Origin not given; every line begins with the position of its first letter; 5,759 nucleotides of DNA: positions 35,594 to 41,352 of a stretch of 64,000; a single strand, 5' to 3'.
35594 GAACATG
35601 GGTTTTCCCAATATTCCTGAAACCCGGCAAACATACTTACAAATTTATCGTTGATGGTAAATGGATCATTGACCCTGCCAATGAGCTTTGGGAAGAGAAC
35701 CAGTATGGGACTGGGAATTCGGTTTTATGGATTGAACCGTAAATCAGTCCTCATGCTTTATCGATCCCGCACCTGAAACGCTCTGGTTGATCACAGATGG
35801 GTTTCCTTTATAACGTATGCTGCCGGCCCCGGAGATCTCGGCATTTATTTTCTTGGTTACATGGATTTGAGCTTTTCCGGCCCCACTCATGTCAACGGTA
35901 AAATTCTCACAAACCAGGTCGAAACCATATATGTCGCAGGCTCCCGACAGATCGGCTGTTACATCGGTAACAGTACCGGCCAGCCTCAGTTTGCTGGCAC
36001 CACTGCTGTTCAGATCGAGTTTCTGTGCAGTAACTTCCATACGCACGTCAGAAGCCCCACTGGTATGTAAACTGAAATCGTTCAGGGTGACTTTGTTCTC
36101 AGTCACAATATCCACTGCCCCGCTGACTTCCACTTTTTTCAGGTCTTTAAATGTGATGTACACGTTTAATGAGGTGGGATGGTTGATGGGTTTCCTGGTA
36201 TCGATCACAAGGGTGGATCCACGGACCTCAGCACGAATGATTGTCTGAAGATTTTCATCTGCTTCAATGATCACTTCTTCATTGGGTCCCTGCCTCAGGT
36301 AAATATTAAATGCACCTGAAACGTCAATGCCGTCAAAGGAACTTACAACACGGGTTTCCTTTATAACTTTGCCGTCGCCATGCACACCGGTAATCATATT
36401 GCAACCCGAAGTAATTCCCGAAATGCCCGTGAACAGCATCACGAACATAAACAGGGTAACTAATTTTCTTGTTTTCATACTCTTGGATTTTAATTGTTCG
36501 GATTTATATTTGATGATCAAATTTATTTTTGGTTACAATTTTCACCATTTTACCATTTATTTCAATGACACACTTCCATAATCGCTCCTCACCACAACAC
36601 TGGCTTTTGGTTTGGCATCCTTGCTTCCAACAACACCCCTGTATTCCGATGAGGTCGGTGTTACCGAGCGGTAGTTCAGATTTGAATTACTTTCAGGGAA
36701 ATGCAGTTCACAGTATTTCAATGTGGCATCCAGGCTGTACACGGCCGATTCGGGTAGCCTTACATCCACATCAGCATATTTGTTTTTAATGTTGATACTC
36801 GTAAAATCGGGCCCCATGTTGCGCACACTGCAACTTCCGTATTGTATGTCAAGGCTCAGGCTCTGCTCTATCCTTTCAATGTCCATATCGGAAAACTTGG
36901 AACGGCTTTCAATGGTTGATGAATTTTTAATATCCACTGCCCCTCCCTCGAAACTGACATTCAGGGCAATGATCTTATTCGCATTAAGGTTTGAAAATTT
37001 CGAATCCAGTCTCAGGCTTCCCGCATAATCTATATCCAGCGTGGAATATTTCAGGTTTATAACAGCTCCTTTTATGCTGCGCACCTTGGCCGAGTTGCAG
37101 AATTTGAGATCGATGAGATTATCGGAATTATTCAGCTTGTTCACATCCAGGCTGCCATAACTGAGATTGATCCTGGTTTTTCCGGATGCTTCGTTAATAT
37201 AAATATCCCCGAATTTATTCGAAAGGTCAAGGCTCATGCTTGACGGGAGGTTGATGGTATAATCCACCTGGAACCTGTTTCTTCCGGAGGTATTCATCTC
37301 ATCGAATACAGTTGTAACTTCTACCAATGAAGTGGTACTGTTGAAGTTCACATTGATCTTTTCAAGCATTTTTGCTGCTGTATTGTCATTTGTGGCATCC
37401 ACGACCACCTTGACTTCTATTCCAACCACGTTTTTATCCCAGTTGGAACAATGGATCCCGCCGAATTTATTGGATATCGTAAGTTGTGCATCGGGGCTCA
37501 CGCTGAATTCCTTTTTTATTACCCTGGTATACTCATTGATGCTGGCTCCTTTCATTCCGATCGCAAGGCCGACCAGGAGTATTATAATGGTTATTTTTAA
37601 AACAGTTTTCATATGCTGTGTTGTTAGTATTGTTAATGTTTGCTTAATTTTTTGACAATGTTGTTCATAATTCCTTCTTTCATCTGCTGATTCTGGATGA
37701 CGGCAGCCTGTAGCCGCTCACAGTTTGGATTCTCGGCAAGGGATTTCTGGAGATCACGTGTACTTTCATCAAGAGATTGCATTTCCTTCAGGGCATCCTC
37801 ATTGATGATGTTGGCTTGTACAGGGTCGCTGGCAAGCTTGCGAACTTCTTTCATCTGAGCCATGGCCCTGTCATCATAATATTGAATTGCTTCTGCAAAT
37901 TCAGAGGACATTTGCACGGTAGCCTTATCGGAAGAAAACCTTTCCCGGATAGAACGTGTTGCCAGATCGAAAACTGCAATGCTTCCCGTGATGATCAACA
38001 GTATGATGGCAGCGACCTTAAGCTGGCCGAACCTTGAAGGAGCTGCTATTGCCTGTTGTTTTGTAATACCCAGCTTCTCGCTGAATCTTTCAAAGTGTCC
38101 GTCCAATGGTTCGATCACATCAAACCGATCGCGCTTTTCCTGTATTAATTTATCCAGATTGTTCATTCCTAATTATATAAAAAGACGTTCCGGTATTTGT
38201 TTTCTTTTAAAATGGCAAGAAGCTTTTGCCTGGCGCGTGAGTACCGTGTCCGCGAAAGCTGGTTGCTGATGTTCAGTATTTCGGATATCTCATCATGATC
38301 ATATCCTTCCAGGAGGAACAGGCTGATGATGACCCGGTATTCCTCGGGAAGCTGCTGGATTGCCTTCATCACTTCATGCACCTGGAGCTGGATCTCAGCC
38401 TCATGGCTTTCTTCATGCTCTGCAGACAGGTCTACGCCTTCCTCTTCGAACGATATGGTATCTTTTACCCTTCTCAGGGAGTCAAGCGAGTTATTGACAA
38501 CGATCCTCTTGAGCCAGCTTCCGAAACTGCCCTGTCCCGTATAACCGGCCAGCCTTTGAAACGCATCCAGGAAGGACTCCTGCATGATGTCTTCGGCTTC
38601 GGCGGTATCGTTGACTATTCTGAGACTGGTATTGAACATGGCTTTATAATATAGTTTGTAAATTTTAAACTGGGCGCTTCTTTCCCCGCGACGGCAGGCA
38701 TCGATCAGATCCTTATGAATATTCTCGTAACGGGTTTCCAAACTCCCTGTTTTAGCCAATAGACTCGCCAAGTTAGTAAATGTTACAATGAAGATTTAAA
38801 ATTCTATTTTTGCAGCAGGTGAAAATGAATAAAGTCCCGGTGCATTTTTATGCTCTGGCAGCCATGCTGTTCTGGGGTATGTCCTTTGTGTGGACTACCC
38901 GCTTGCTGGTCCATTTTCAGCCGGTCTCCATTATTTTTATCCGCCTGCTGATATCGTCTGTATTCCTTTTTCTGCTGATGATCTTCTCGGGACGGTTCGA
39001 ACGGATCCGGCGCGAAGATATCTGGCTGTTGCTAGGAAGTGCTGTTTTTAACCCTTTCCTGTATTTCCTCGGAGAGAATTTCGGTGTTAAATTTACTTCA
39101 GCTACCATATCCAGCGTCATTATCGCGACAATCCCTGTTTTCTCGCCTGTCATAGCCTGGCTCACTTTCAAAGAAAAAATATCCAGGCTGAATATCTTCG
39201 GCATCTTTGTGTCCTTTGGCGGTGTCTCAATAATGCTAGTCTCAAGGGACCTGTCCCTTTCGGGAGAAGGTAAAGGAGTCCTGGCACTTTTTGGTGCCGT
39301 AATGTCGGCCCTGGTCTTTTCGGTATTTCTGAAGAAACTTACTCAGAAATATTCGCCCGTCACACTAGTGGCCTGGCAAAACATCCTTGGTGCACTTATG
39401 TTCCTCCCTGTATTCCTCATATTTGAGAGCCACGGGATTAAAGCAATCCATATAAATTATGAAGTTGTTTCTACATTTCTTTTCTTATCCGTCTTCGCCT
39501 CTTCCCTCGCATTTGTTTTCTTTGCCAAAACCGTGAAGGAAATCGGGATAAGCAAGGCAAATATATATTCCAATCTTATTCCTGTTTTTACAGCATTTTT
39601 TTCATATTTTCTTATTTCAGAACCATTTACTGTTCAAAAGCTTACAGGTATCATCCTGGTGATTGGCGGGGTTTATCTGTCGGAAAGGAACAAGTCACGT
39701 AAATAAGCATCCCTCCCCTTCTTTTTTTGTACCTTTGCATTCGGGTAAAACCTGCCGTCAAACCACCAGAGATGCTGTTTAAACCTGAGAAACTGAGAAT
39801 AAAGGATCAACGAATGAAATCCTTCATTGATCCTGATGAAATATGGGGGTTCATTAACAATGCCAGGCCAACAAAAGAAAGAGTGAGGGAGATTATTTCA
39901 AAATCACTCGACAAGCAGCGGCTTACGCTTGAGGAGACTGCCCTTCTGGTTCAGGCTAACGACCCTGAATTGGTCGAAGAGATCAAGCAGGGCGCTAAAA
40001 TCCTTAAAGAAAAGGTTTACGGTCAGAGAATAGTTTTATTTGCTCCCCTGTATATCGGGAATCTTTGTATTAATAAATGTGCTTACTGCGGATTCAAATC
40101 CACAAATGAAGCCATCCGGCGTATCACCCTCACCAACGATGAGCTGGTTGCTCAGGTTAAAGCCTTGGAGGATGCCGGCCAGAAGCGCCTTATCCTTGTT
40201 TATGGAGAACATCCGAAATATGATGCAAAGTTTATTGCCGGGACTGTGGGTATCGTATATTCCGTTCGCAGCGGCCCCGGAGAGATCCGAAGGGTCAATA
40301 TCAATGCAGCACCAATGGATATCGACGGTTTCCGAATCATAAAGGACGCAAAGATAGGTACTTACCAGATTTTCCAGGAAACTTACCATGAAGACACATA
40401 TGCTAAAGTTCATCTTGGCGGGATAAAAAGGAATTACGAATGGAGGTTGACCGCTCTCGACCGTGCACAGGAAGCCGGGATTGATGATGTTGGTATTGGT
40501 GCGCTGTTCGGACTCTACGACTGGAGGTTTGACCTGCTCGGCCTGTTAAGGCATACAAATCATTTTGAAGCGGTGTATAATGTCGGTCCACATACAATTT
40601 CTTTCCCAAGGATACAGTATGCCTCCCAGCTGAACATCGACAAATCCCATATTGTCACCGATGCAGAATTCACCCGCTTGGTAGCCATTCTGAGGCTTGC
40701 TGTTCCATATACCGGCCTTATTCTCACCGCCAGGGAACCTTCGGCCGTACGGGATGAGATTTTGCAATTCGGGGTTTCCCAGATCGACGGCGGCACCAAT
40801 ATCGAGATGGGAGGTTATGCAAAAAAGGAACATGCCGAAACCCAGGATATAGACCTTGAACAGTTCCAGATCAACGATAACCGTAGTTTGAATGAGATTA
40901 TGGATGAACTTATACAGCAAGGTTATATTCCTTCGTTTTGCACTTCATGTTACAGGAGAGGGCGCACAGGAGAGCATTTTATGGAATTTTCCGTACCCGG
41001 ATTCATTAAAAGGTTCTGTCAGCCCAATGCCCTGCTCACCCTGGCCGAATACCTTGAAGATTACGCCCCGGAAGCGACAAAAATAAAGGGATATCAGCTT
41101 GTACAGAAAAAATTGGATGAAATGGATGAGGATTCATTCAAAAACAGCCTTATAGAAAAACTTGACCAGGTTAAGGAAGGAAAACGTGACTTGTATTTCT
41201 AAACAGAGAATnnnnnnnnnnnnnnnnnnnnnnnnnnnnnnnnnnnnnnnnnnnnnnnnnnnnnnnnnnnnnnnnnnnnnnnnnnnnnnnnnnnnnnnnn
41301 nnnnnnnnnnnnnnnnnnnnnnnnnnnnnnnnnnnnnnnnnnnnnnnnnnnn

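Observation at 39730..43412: hydG operon in which two divergent TM1266-type ACT-like proteins bracket a membrane HisKA_2 sensor kinase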

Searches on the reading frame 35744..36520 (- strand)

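Call 31: search_protein_families(library=pfam, proteins=[window:35744-36520:-], max_evalue=1)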
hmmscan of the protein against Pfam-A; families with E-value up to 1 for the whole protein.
window:35744-36520:- (258 aa): 3 families
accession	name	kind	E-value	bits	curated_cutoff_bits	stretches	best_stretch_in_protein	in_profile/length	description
PF10988.14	DUF2807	-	1.8e-49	168.4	24.2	1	62-241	2-181/181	Putative auto-transporter adhesin, head GIN domain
PF13157.11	Enas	-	0.0022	18.4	22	1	201-244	14-56/112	Endospore appendages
PF20745.2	TSP_Ig-like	-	0.011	16.4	27.9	0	85-122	59-83/86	Tailspike protein-like, Ig-like domain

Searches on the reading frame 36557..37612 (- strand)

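Call 31: search_protein_families(library=pfam, proteins=[window:36557-37612:-], max_evalue=1)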
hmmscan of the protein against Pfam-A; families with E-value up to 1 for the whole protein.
window:36557-37612:- (351 aa): 2 families
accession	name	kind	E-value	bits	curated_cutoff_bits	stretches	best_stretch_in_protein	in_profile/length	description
PF13349.12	DUF4097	-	1.1e-05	25.3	22.9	1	200-313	101-213/247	Toastrack DUF4097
PF09922.15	LiaF-like_C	-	0.015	15.6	29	1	236-325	10-95/114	Cell wall-active antibiotics response LiaF, C-terminal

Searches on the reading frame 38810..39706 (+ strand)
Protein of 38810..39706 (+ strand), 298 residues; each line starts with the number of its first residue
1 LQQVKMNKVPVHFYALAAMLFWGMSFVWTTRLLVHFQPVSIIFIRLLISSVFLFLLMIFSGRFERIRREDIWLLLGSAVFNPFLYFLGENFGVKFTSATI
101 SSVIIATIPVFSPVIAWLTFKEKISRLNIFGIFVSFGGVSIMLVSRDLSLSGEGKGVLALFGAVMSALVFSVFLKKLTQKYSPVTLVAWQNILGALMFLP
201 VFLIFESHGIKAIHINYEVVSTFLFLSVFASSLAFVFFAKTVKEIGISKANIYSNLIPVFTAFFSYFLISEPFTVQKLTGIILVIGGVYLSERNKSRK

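Call 31: search_protein_families(library=pfam, proteins=[window:38810-39706:+], max_evalue=1)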
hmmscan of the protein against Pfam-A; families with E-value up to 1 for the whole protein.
window:38810-39706:+ (298 aa): 4 families
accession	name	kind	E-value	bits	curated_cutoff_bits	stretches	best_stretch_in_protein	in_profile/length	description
PF00892.27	EamA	-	2.4e-47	161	28.2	2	12-143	4-134/135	EamA-like transporter family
PF03151.22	TPT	-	2.4e-10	40.7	30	2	37-235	30-230/291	Triose-phosphate Transporter family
PF16913.11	PUNUT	-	0.029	14.1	30.6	1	91-176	93-181/321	Purine nucleobase transmembrane transport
PF10639.15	TMEM234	-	0.13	12.8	30.1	1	231-290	51-111/113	Putative transmembrane family 234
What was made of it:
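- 38810..39706 (+): EamA/DMT-family transporter gene, a possible first gene of the operon. PF00892 EamA, E=2.4e-47 (call 31).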

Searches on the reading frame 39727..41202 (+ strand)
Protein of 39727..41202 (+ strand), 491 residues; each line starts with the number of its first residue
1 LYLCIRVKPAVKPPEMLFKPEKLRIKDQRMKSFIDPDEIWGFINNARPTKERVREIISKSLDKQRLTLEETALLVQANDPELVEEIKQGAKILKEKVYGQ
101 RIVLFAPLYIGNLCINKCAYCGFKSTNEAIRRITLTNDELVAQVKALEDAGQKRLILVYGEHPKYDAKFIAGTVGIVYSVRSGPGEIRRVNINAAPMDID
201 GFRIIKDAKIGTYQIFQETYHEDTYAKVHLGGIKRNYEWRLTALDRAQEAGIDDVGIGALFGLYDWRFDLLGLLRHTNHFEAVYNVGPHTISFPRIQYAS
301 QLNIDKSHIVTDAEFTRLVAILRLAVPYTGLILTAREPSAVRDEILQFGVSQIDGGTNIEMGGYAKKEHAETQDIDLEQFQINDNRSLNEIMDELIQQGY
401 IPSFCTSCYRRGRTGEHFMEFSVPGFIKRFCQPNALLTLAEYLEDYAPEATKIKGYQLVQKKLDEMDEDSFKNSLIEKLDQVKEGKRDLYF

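Call 3: search_protein_families(library=ncbifam, proteins=[window:39727-41202:+], max_evalue=0.01)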
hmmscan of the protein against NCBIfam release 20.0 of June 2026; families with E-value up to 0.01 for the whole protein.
window:39727-41202:+ (491 aa): 20 families
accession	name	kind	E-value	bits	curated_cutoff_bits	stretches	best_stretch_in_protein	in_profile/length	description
TIGR03955.1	rSAM_HydG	equivalog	1.1e-150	502.2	312.15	1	27-491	5-470/470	[FeFe] hydrogenase H-cluster radical SAM maturase HydG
TIGR02351.2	thiH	equivalog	3.1e-84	283.1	380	1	52-403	21-359/364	2-iminoacetate synthase ThiH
TIGR03910.1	pyrrolys_PylB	equivalog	8.4e-24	84.1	348.2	1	51-282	3-230/347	methylornithine synthase PylB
TIGR04158.1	rSAM_MIA_synth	equivalog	4.3e-22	78.4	400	1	100-393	56-352/368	3-methyl-2-indolic acid synthase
TIGR03956.1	rSAM_HydE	equivalog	1.3e-18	67.3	254.6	1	58-266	3-204/340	[FeFe] hydrogenase H-cluster radical SAM maturase HydE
NF005609.0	PRK07360.1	equivalog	8.8e-11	41.2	426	1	50-170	5-128/374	7,8-didemethyl-8-hydroxy-5-deazariboflavin synthase subunit CofH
TIGR03700.1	mena_SCO4494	equivalog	9.8e-11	41.2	434.55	1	57-171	2-115/351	aminofutalosine synthase MqnE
TIGR00433.2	bioB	equivalog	9.7e-09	34.9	225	1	66-335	3-260/307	biotin synthase BioB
TIGR03551.1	F420_cofH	equivalog_domain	2.2e-08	33.4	374.1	1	70-175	5-110/345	5-amino-6-(D-ribitylamino)uracil--L-tyrosine 4-hydroxyphenyl transferase CofH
TIGR03699.1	menaquin_MqnC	equivalog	4.6e-08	32.3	428.1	1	65-173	2-110/342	cyclic dehypoxanthinyl futalosine synthase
TIGR00423.1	TIGR00423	subfamily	1e-07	31.6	260.25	1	111-172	12-73/310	CofH family radical SAM protein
TIGR03550.1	F420_cofG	equivalog_domain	1.7e-07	30.7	213.35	1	105-164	7-64/322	7,8-didemethyl-8-hydroxy-5-deazariboflavin synthase CofG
NF006687.0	PRK09234.1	equivalog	8.7e-07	27.4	1018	1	45-164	10-135/849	bifunctional FO biosynthesis protein CofGH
NF004884.0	PRK06245.1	equivalog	4.8e-06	25.7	209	1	110-166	21-75/340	7,8-didemethyl-8-hydroxy-5-deazariboflavin synthase subunit CofG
TIGR03994.1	rSAM_HemZ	equivalog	1.2e-05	24.6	321.4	1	33-147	15-129/401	coproporphyrinogen dehydrogenase HemZ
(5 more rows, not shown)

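Call 4: search_protein_families(library=pfam, proteins=[window:39727-41202:+], max_evalue=0.01)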
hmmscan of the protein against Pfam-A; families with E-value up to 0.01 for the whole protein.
window:39727-41202:+ (491 aa): 2 families
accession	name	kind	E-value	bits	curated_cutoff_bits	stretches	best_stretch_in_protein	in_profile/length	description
PF04055.27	Radical_SAM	-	1.3e-15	58.4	29.5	1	109-259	2-148/166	Radical SAM superfamily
PF06968.18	BATS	-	4.5e-14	52.8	22.2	1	292-400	1-87/88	Biotin and Thiamin Synthesis associated domain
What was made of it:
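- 39727..41202 (+): hydG, the radical-SAM [FeFe]-hydrogenase H-cluster maturase. This is the maximal ORF; the probable ATG start is at 39772. TIGR03955 at 502 bits against a cut-off of 312; Radical_SAM and BATS domains (calls 3, 4).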
